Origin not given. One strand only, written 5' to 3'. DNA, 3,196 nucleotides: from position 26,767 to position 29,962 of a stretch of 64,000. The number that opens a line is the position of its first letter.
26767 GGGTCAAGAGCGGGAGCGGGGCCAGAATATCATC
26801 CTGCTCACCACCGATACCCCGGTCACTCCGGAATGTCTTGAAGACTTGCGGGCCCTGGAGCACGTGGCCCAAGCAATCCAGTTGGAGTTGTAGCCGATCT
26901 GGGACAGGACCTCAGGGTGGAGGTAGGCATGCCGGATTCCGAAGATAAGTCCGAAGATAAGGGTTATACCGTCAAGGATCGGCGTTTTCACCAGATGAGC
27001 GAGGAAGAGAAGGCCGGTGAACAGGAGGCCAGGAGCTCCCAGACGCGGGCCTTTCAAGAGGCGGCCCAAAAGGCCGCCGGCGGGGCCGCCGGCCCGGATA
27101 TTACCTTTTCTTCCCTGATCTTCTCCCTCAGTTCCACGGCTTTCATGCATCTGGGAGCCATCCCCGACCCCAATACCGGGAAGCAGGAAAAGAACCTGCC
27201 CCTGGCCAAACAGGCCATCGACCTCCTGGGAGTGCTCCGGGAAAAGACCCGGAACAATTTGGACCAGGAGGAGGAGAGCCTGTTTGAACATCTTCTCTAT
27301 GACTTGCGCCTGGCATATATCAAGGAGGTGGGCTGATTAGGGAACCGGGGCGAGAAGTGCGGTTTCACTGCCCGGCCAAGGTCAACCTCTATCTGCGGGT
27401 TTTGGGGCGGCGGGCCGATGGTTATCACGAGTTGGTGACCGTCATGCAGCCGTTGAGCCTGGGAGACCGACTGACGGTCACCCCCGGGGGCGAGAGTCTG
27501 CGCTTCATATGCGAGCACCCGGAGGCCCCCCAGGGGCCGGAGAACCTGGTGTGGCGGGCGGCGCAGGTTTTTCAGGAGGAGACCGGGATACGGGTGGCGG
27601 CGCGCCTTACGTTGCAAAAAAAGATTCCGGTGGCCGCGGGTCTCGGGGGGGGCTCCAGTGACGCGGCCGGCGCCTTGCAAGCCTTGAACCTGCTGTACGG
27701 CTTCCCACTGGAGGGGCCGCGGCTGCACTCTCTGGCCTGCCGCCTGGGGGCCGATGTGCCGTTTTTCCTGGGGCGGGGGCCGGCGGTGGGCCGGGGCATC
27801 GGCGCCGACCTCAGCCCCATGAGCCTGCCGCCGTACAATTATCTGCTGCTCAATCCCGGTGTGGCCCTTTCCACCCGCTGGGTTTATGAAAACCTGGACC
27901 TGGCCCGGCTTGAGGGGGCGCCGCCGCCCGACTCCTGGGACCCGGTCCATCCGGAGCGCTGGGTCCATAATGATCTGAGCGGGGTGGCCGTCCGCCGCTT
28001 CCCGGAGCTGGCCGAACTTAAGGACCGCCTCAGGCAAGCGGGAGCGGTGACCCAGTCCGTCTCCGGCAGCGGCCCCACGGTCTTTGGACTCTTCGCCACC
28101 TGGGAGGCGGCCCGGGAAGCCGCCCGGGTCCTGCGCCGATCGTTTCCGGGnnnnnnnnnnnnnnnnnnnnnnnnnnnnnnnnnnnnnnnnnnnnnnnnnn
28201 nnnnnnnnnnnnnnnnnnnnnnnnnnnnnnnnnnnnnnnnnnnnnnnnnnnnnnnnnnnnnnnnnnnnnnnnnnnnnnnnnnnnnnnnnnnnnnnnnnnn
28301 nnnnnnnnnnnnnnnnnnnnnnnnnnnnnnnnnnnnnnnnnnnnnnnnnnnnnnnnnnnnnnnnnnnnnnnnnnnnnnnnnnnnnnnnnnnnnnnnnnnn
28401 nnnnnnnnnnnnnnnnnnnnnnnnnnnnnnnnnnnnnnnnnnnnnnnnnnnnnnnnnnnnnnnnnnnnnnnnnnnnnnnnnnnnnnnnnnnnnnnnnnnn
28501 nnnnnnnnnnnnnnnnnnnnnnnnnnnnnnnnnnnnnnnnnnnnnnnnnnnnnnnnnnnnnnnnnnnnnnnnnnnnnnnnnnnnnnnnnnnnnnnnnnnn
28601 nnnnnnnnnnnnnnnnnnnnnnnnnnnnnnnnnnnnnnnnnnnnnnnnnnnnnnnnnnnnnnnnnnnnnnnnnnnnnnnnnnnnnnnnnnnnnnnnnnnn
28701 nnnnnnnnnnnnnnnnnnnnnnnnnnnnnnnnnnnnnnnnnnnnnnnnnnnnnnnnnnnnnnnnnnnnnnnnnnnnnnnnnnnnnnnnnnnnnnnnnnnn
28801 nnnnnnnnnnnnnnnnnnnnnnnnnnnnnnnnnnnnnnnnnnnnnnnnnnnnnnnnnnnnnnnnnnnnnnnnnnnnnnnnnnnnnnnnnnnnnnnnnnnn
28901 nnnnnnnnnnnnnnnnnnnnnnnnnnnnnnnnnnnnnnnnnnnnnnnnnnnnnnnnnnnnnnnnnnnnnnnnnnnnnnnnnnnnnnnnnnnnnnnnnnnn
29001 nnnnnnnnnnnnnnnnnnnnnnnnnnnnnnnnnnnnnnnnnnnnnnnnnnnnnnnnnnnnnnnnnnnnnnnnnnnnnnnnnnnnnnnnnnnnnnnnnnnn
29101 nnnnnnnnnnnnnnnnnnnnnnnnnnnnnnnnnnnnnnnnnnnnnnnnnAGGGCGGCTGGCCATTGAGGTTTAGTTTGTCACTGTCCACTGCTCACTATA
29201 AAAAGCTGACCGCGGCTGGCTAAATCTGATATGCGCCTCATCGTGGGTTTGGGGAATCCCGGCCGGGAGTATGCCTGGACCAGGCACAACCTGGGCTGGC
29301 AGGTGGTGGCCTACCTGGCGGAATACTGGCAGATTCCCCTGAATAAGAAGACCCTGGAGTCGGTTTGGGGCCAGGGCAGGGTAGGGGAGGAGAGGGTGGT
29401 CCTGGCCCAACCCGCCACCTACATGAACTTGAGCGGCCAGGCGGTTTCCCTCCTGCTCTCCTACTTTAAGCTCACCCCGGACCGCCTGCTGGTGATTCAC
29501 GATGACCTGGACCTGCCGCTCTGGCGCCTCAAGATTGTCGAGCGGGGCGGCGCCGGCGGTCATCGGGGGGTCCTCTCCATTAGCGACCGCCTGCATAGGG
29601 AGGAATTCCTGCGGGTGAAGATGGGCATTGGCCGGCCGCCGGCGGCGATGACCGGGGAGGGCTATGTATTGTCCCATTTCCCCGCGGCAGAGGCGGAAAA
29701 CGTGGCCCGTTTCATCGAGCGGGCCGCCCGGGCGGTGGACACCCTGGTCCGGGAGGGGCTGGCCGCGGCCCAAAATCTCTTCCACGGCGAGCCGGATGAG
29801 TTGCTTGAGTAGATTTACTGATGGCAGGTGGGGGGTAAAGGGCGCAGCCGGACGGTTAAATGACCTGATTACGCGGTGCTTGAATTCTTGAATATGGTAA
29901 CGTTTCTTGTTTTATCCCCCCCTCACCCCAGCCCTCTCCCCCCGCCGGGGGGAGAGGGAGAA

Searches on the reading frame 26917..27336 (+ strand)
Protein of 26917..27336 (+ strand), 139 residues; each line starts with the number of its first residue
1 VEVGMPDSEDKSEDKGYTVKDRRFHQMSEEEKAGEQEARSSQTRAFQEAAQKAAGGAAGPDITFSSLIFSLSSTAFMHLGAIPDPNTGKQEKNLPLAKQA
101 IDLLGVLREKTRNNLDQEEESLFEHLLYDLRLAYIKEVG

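Call 43: search_protein_families(library=pfam, proteins=[window:26917-27336:+], max_evalue=0.01)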
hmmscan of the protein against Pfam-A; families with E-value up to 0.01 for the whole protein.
window:26917-27336:+ (139 aa): 1 family
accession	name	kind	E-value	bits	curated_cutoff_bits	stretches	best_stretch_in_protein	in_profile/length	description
PF08899.16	DUF1844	-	1.8e-30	105.3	27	1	62-135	2-75/76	Domain of unknown function (DUF1844)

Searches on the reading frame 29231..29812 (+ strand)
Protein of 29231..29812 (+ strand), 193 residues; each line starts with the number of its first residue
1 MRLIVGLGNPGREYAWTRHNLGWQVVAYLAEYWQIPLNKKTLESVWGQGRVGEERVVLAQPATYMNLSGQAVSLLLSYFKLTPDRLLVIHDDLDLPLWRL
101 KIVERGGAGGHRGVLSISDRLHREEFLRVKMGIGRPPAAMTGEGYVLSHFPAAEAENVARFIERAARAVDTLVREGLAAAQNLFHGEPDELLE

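Call 43: search_protein_families(library=pfam, proteins=[window:29231-29812:+], max_evalue=0.01)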
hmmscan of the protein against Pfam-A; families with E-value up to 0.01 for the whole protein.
window:29231-29812:+ (193 aa): 1 family
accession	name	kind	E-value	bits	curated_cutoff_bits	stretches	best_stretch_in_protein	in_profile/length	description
PF01195.25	Pept_tRNA_hydro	-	3.5e-60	203.4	27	1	3-185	1-183/183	Peptidyl-tRNA hydrolase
